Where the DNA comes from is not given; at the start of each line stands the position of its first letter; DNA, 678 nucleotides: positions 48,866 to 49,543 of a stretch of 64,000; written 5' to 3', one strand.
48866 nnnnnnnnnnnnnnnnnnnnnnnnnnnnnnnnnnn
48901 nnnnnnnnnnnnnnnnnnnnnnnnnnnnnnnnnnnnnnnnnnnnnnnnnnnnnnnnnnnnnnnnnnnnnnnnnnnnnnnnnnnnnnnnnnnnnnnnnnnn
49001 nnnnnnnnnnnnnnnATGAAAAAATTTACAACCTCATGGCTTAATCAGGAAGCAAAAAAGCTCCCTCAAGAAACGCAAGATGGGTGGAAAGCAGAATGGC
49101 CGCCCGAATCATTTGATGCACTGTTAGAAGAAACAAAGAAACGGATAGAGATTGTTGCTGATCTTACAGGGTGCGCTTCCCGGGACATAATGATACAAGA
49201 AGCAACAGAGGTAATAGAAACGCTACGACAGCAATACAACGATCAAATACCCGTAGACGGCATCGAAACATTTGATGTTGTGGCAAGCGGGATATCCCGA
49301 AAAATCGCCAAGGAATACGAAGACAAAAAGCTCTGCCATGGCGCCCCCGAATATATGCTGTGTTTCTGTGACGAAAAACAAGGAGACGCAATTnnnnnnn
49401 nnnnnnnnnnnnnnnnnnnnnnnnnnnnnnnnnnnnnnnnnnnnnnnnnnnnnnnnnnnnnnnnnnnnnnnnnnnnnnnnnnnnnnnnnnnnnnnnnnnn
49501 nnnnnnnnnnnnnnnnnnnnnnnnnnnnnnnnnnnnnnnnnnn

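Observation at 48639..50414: Translationally coupled operon of three paralogous 125-aa proteins with a C-H-x7-C-x-C-D-E tail and an embedded SAM-dependent methyltransferase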

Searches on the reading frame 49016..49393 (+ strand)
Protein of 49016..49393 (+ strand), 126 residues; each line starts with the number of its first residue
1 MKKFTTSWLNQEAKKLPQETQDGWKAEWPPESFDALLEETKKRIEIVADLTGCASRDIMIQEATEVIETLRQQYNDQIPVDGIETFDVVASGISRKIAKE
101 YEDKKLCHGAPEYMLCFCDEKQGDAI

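Call 3: search_protein_families(library=pfam, proteins=[window:49016-49393:+], max_evalue=1)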
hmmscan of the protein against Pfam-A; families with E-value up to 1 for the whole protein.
window:49016-49393:+ (126 aa): 1 family
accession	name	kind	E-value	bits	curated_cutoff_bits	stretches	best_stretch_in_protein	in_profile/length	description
PF04363.17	DUF496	-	0.0077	16.8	23.2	1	38-79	29-70/93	Protein of unknown function (DUF496)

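Call 4: search_protein_families(library=ncbifam, proteins=[window:49016-49393:+], max_evalue=1)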
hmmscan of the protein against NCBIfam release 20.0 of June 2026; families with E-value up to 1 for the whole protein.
window:49016-49393:+ (126 aa): 4 families
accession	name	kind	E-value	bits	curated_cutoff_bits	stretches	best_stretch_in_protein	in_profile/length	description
NF040881.1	PTS_reg_TmaR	equivalog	0.013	15.5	170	1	39-83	38-82/103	PTS system regulator TmaR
NF003844.0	PRK05423.1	equivalog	0.013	15.3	122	1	39-81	38-80/110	DUF496 family protein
NF003651.0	PRK05286.2-4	equivalog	0.013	14.2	448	1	41-83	273-315/377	quinone-dependent dihydroorotate dehydrogenase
NF003644.0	PRK05286.1-1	equivalog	0.081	12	418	1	48-92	260-304/336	quinone-dependent dihydroorotate dehydrogenase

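Call 9: find_homologous_proteins(query=window:49016-49393:+, max_evalue=0.01)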
Query window:49016-49393:+ (126 aa): 2 proteins with E <= 0.01 among 8 candidates.
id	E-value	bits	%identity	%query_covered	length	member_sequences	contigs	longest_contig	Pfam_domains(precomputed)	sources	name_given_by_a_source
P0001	2.2e-79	282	100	100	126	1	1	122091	-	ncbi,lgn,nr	ncbi:MAG: hypothetical protein Q8O83_01805 [bacterium]|nr:hypothetical protein [bacterium]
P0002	3.0e-57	210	76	96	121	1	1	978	-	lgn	-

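Call 12: find_encoding_contigs(protein=P0002, flank=10000)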
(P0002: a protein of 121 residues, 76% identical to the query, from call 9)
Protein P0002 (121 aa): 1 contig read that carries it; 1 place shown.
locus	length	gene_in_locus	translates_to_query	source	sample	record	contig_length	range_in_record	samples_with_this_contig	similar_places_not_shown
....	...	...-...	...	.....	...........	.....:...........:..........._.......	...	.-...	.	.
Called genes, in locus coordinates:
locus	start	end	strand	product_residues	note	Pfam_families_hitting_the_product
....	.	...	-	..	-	?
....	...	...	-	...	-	-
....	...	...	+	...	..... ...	-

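Call 15: find_homologous_proteins(query=A2, max_evalue=1)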
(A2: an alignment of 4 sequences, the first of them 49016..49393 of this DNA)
Query A2 (4 sequences) (126 aa, profile of the alignment): 5 proteins with E <= 1 among 368 candidates.
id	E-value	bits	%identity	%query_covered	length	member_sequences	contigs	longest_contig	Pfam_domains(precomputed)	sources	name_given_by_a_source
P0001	3.1e-59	216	100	100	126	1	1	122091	-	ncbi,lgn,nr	ncbi:MAG: hypothetical protein Q8O83_01805 [bacterium]|nr:hypothetical protein [bacterium]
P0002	1.4e-58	214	76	96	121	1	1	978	-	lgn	-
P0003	1.2e-56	208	43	97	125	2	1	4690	-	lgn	-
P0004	5.9e-53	196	26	98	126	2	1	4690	-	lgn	-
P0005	5.3e-40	154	40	94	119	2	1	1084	-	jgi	-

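Call 17: find_encoding_contigs(protein=P0005, flank=10000)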
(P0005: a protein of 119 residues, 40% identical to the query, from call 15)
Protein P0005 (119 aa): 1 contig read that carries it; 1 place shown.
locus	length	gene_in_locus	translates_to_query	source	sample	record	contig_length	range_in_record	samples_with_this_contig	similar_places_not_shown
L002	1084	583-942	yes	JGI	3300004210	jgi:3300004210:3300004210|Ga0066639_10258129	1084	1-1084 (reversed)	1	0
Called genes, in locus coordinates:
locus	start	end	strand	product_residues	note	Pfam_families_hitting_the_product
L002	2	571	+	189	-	?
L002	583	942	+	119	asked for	-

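Call 18: find_encoding_contigs(protein=P0003, flank=10000)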
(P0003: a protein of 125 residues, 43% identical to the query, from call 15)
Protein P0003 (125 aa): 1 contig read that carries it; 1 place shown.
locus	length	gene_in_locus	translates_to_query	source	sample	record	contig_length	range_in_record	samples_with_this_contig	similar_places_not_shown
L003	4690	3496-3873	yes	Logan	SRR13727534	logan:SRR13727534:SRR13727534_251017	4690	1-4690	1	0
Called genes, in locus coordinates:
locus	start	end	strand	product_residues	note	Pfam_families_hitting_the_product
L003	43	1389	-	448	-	PF00030:Crystall (faint)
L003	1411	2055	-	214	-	PF01351:RNase_HII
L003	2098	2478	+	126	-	-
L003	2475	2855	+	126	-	-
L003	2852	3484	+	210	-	PF13489:Methyltransf_23 (weak), PF13649:Methyltransf_25, PF08241:Methyltransf_11, PF08242:Methyltransf_12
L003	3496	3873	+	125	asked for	-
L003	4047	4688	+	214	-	?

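Call 27: search_solved_structures(query=A2, max_evalue=10)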
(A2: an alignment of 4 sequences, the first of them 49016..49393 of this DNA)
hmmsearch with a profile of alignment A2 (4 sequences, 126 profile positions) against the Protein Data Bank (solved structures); distinct sequences matched with E-value up to 10: 2.
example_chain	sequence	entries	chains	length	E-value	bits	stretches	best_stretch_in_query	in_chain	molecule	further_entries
6cp0_A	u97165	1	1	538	0.86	12.8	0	6-53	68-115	SdcA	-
3i5q_B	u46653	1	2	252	1.1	12.5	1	56-110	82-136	Nucleoporin NUP170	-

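Call 30: search_protein_representatives(alignment_id=A2)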
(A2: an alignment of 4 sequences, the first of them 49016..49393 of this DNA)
Query: 4 sequences, 126 profile positions. Proteins with E-value up to 0.001 (for the whole library): 8; up to 1e-10: 5; up to 1e-30: 3. The best 8 are listed.
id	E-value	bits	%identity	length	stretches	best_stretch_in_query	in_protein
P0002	4.3e-59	214.2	-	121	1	1-122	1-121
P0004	1.9e-53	196.0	-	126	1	1-126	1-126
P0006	2.4e-39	150.4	-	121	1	1-122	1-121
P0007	4.1e-20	88.3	-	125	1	1-122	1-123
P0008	1.5e-11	60.6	-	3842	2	36-64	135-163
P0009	1.3e-06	44.6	-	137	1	1-122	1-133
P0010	7.8e-05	38.9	-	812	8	7-53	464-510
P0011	2.0e-04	37.5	-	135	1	19-123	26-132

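Call 32: find_encoding_contigs(protein=P0007, flank=10000)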
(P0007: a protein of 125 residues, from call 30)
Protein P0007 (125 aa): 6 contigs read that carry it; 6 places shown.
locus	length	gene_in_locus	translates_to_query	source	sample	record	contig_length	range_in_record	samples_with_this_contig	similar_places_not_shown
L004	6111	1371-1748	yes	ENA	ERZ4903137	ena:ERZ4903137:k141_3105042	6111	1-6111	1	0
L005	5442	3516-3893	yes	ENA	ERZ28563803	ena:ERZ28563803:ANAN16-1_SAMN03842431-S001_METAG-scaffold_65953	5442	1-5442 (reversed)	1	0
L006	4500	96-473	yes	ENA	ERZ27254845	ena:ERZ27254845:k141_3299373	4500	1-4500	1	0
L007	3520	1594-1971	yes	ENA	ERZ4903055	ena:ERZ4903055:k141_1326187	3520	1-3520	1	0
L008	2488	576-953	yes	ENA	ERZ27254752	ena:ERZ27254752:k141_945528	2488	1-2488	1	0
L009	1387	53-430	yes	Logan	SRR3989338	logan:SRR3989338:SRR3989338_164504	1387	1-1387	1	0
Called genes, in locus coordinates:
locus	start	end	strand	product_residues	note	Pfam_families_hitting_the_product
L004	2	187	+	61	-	?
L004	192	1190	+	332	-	-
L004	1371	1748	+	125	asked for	-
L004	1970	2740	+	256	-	-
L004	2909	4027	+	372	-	PF00041:fn3 (weak)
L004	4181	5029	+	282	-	-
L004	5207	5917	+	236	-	PF02585:PIG-L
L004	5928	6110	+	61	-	?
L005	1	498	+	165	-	?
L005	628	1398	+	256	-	PF00515:TPR_1 (weak), PF07719:TPR_2 (weak)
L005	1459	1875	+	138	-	PF01844:HNH (weak)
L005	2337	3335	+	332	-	-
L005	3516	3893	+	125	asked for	-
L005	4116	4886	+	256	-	-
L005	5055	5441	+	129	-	?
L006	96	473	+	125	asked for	-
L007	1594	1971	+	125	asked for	-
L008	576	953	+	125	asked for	-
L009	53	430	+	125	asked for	-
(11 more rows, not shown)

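Call 33: find_encoding_contigs(protein=P0006, flank=10000)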
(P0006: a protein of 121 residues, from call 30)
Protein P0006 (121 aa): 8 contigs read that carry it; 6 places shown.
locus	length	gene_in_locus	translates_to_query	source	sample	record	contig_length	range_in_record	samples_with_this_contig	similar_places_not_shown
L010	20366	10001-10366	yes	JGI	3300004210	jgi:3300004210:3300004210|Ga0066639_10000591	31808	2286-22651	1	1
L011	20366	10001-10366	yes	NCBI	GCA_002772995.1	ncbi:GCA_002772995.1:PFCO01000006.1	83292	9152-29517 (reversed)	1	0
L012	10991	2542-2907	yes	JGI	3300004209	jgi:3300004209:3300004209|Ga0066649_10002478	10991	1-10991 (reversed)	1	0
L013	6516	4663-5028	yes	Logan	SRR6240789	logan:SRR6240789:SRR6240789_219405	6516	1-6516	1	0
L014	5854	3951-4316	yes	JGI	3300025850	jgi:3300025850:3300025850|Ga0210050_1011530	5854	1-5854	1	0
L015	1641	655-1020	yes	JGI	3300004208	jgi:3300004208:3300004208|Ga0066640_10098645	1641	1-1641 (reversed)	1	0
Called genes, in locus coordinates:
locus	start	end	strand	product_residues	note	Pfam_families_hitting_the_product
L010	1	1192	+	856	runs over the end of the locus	PF20030:bpMoxR, PF07728:AAA_5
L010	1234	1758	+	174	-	PF00886:Ribosomal_S16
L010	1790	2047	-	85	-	-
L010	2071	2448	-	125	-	-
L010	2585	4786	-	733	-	PF00005:ABC_tran (faint), PF02463:SMC_N, PF13175:AAA_15, PF13476:AAA_23, PF13304:AAA_21 (weak)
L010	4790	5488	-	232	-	PF22935:RM44_endonuclase, PF14622:Ribonucleas_3_3, PF00636:Ribonuclease_3, PF00035:dsrm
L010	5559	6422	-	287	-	PF01029:NusB, PF00293:NUDIX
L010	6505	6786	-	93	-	PF01783:Ribosomal_L32p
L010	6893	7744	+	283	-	PF07136:DUF1385 (weak)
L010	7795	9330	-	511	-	-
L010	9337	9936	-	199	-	PF01351:RNase_HII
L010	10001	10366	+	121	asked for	-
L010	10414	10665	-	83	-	-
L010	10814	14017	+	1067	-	PF02811:PHP, PF07733:DNA_pol3_alpha, PF17657:DNA_pol3_finger, PF14579:HHH_6, PF01336:tRNA_anti-codon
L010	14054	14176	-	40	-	-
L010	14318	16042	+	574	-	PF07973:tRNA_SAD, PF00587:tRNA-synt_2b, PF03129:HGTP_anticodon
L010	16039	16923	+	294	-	PF01745:IPT, PF01715:IPPT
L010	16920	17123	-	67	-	-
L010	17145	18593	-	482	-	PF02934:GatB_N, PF02637:GatB_Yqey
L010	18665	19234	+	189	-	PF08207:EFP_N, PF01132:EFP (weak), PF09285:Elong-fact-P_C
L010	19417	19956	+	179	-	-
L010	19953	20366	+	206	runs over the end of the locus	-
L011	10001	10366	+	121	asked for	-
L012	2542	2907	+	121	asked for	-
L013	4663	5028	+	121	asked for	-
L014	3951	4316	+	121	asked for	-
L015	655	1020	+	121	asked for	-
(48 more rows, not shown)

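Call 34: find_encoding_contigs(protein=P0009, flank=10000)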
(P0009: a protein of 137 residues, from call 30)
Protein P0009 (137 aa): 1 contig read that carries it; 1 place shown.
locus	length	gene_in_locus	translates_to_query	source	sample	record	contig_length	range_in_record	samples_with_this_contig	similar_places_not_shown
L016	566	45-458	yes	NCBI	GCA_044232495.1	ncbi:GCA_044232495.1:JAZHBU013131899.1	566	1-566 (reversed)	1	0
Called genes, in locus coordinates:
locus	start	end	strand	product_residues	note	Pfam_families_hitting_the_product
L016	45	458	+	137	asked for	-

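Call 35: find_encoding_contigs(protein=P0011, flank=10000)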
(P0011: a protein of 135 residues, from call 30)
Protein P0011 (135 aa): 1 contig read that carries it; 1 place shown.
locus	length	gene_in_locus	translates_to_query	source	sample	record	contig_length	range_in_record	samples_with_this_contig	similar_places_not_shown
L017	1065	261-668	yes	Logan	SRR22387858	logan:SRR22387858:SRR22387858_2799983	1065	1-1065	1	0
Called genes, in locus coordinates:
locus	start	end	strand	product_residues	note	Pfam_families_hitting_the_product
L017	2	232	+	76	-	?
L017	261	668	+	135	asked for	-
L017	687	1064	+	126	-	?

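Call 40: find_homologous_proteins(query=A3, max_evalue=10)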
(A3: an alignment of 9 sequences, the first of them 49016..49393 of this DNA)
Query A3 (9 sequences) (126 aa, profile of the alignment): 11 proteins with E <= 10 among 321 candidates.
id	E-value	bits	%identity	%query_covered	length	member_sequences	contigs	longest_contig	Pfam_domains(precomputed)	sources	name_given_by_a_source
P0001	2.1e-46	175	100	100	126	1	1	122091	-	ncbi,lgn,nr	ncbi:MAG: hypothetical protein Q8O83_01805 [bacterium]|nr:hypothetical protein [bacterium]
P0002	2.2e-46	175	76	96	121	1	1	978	-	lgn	-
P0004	5.8e-42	161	26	98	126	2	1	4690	-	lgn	-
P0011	3.7e-33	132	26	62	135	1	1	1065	-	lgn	-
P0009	3.8e-33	132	30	98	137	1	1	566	-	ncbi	-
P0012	7.4e-24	102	28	95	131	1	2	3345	-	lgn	-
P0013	2.4e-23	101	24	60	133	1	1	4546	-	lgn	-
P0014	2.1e-20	91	21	73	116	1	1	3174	-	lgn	-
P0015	1.6e-19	88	39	22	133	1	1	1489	-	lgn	-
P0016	4.0e-17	81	20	65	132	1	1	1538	-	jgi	-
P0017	1.9e-4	40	26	48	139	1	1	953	-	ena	-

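Call 42: find_encoding_contigs(protein=P0012, flank=10000)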
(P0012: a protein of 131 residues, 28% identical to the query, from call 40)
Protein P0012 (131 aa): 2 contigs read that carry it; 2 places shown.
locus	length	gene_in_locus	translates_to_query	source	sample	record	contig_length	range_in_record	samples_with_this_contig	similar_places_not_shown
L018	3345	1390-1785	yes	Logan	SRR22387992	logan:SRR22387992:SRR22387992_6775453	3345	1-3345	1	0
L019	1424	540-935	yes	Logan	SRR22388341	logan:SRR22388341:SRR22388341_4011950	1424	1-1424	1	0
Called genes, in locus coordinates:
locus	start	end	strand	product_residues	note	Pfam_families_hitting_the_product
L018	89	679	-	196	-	PF05148:Methyltransf_8, PF13489:Methyltransf_23, PF01209:Ubie_methyltran, PF13847:Methyltransf_31, PF08241:Methyltransf_11, PF08242:Methyltransf_12, PF13649:Methyltransf_25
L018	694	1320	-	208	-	PF01351:RNase_HII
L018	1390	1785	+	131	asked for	-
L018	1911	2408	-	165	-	-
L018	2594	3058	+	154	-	-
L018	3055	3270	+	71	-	-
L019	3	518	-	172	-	?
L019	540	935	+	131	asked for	-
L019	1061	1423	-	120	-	?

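Call 43: find_encoding_contigs(protein=P0013, flank=10000)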
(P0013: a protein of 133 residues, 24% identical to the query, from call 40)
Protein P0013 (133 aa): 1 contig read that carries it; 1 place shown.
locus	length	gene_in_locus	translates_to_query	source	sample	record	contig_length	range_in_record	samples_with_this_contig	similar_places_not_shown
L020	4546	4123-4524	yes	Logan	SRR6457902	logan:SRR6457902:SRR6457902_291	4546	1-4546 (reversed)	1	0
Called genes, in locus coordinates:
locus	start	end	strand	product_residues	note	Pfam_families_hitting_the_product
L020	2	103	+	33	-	?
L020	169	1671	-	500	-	PF02310:B12-binding (weak), PF04055:Radical_SAM, PF13282:DUF4070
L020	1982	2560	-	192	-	PF01936:NYN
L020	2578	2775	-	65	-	-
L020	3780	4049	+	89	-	PF01541:GIY-YIG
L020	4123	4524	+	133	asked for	-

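Call 44: find_encoding_contigs(protein=P0014, flank=10000)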
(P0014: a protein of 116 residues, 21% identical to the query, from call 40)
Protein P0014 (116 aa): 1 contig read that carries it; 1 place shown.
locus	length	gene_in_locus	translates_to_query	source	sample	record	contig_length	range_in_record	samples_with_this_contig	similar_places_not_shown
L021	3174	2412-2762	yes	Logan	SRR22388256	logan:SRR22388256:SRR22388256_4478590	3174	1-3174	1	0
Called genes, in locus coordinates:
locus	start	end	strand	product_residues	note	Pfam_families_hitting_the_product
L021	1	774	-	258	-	?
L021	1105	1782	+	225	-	-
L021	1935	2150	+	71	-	-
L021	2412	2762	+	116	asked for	-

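Call 53: search_protein_families(library=pfam, proteins=[L017:687-1064:+, L018:89-679:-, L004:192-1190:+, L004:1970-2740:+, L010:10414-10665:-, L021:1105-1782:+, L021:1935-2150:+, L018:1911-2408:-, L018:2594-3058:+, L004:4181-5029:+], max_evalue=0.1)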
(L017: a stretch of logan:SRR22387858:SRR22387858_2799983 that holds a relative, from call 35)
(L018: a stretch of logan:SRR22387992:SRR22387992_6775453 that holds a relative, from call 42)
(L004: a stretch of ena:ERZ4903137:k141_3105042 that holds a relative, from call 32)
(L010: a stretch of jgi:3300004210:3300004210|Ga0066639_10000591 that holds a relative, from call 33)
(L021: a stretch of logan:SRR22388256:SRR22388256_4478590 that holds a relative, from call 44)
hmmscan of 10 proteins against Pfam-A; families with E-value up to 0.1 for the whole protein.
L017:687-1064:+ (126 aa): 1 family
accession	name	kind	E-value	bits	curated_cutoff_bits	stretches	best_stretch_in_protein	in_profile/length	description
PF01980.22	TrmO_N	-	2.3e-25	89.5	26.8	1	26-126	11-109/116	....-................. O N-terminal domain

L018:89-679:- (196 aa): 18 families
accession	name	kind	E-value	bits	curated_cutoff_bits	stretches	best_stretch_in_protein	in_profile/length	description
PF08241.18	Methyltransf_11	-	2.2e-17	63.9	21.2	1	34-119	1-95/95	Methyltransferase domain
PF13489.12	Methyltransf_23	-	3.9e-16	59.7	27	1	16-171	9-163/164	Methyltransferase domain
PF13649.12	Methyltransf_25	-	2.7e-12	47.7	27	1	33-115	1-97/97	Methyltransferase domain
PF05148.21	Methyltransf_8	-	1.6e-11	44.9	27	1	31-121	74-158/219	Hypothetical methyltransferase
PF08242.18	Methyltransf_12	-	1.3e-10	42.3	30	1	34-117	1-98/98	Methyltransferase domain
PF01209.24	Ubie_methyltran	-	8.5e-09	35.5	20.1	1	60-129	80-161/233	ubiE/COQ5 methyltransferase family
PF13847.12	Methyltransf_31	-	1e-08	35.4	27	1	30-119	4-109/145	Methyltransferase domain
PF05175.20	MTS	-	5.3e-05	23.4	23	1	30-60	32-63/170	Methyltransferase small domain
PF20922.3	Anamorsin_N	-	7.4e-05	23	27.1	1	81-124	48-92/163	Anamorsin, N-terminal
PF07021.18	MetW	-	8.8e-05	22.7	21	1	27-112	11-103/193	Methionine biosynthesis protein MetW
PF00891.24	Methyltransf_2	-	0.00011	22.1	22.3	1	6-122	42-167/210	O-methyltransferase domain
PF21657.2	L544_helical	-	0.0027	18.2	27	1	3-64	33-93/144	Nucleotidyl transferase L544, helical domain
PF01135.25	PCMT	-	0.004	17.4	20.3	1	27-49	71-93/210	Protein-L-isoaspartate(D-aspartate) O-methyltransferase (PCMT)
PF05219.18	DREV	-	0.011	15.3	26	0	30-119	95-186/265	DREV methyltransferase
PF03141.22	Methyltransf_29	-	0.011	14.8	23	0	92-123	438-469/506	Putative S-adenosyl-L-methionine-dependent methyltransferase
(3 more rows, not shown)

L004:192-1190:+ (332 aa): 0 families

L004:1970-2740:+ (256 aa): 0 families

L010:10414-10665:- (83 aa): 2 families
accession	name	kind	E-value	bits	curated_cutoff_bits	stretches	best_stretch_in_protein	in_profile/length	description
PF01352.32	KRAB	-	0.068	13.2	20.4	0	56-75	3-22/42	KRAB box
PF01496.24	V_ATPase_I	-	0.089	11.1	30.7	1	22-70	220-268/815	V-type ATPase 116kDa subunit family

L021:1105-1782:+ (225 aa): 6 families
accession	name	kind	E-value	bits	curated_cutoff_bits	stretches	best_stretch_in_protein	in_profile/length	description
PF25787.1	HTH_SB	-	0.00054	20.1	43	1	4-35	9-40/53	Sleeping Beauty transposase HTH domain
PF13384.12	HTH_23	-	0.0011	19.1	24.6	1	3-39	3-39/50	Homeodomain-like domain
PF01381.28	HTH_3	-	0.0066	16.9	23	1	15-53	7-44/55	Helix-turn-helix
PF13936.12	HTH_38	-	0.016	15.4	27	1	8-39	11-42/44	Helix-turn-helix domain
PF01527.26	HTH_Tnp_1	-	0.068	13.8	24.1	0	7-41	12-47/75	Transposase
PF13518.12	HTH_28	-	0.086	13.4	25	0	9-39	4-34/52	Helix-turn-helix domain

L021:1935-2150:+ (71 aa): 0 families

L018:1911-2408:- (165 aa): 0 families

L018:2594-3058:+ (154 aa): 0 families

L004:4181-5029:+ (282 aa): 0 families

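Call 56: predict_structure(alignment_id=A4)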
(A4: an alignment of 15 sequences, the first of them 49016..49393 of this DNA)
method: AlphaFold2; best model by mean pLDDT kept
length: 126 residues; sequences in the alignment: 15
mean_pLDDT: 93.3   pTM: 0.85
mean pLDDT of the five models: 93.3, 93.2, 92.4, 92.4, 91.4
residues with pLDDT >= 90: 109; 70-90: 12; 50-70: 3; < 50: 2
segments of 3 or more residues with pLDDT < 50: none
pLDDT, mean of each block of 10 residues (from residue 1): 96 95 87 96 96 97 98 95 93 98 97 95 56
secondary structure, 60 per line:
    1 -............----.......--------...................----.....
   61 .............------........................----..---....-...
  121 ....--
elements in order: E2-5 H6-13 H18-24 H33-51 H56-73 H80-103 E113-116 H118-124
